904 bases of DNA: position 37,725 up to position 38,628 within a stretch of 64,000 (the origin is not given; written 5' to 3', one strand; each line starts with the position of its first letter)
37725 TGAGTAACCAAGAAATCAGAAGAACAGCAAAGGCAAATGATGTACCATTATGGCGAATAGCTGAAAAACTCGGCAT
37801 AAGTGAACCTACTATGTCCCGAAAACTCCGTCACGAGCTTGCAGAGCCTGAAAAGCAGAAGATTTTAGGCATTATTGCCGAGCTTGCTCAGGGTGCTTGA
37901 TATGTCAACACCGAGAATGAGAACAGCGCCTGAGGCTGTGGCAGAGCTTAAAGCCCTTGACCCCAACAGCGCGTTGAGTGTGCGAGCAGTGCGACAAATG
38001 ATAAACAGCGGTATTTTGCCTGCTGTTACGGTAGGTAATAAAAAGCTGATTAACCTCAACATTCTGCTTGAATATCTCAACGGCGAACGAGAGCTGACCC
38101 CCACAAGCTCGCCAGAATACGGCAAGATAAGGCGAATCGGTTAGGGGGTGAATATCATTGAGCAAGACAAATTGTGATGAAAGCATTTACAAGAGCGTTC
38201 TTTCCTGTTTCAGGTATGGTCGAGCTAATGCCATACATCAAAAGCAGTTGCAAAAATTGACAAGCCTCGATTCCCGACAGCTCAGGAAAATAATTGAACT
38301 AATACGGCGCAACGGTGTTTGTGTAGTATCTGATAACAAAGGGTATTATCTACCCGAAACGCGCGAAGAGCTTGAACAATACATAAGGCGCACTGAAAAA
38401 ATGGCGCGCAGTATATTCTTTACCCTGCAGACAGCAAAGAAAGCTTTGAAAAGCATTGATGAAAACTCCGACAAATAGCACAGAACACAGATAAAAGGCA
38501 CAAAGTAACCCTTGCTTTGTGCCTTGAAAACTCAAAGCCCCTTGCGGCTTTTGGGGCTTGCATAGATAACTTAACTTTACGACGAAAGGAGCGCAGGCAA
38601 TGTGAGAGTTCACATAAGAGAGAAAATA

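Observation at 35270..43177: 7.86-kb integrative element in tRNA-Arg(ACG) bounded by a perfect 46-bp direct repeat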

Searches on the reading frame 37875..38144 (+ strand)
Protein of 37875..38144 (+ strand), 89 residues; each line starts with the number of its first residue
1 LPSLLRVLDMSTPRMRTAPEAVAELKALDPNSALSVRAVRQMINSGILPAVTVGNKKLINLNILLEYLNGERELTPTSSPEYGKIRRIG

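Call 4: search_protein_families(library=pfam, proteins=[window:37875-38144:+], max_evalue=0.01)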
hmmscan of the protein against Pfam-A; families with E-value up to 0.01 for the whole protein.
window:37875-38144:+ (89 aa): 1 family
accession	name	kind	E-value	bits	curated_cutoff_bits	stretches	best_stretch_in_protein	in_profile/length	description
PF12728.13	HTH_17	-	5.7e-05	23.7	27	1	34-70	13-49/51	Helix-turn-helix domain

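Call 5: search_protein_families(library=phrogs, proteins=[window:37875-38144:+], max_evalue=0.01)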
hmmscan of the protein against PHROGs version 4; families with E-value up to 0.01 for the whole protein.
window:37875-38144:+ (89 aa): 1 family
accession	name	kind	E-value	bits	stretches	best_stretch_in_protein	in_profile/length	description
phrog_1864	-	unknown function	5.4e-05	24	1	10-66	6-64/73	-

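Call 63: search_protein_families(library=padloc, proteins=[window:37875-38144:+], max_evalue=0.01)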
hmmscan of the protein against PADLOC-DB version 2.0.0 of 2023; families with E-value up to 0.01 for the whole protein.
window:37875-38144:+ (89 aa): 0 families

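Call 64: search_protein_families(library=ncbifam, proteins=[window:37875-38144:+], max_evalue=0.01)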
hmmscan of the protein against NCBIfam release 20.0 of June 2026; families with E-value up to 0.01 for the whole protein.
window:37875-38144:+ (89 aa): 1 family
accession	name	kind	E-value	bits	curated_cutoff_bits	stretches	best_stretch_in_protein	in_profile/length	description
TIGR01764.1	excise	domain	0.004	17.5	28.8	1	34-68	13-47/49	excisionase family DNA-binding protein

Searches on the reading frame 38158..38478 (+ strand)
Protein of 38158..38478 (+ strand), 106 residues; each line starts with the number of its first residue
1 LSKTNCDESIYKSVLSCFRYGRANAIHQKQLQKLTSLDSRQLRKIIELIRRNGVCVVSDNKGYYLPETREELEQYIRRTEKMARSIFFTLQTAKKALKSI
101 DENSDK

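Call 4: search_protein_families(library=pfam, proteins=[window:38158-38478:+], max_evalue=0.01)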
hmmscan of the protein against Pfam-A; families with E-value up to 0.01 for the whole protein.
window:38158-38478:+ (106 aa): 0 families

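Call 5: search_protein_families(library=phrogs, proteins=[window:38158-38478:+], max_evalue=0.01)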
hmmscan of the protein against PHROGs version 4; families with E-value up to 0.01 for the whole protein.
window:38158-38478:+ (106 aa): 1 family
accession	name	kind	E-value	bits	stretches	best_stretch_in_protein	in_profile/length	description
phrog_2113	-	unknown function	1.5e-17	64.5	1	10-102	12-109/113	-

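Call 63: search_protein_families(library=padloc, proteins=[window:38158-38478:+], max_evalue=0.01)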
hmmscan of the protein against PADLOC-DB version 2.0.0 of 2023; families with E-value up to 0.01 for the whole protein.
window:38158-38478:+ (106 aa): 0 families

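Call 64: search_protein_families(library=ncbifam, proteins=[window:38158-38478:+], max_evalue=0.01)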
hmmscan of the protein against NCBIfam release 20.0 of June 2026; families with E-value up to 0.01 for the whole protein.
window:38158-38478:+ (106 aa): 0 families
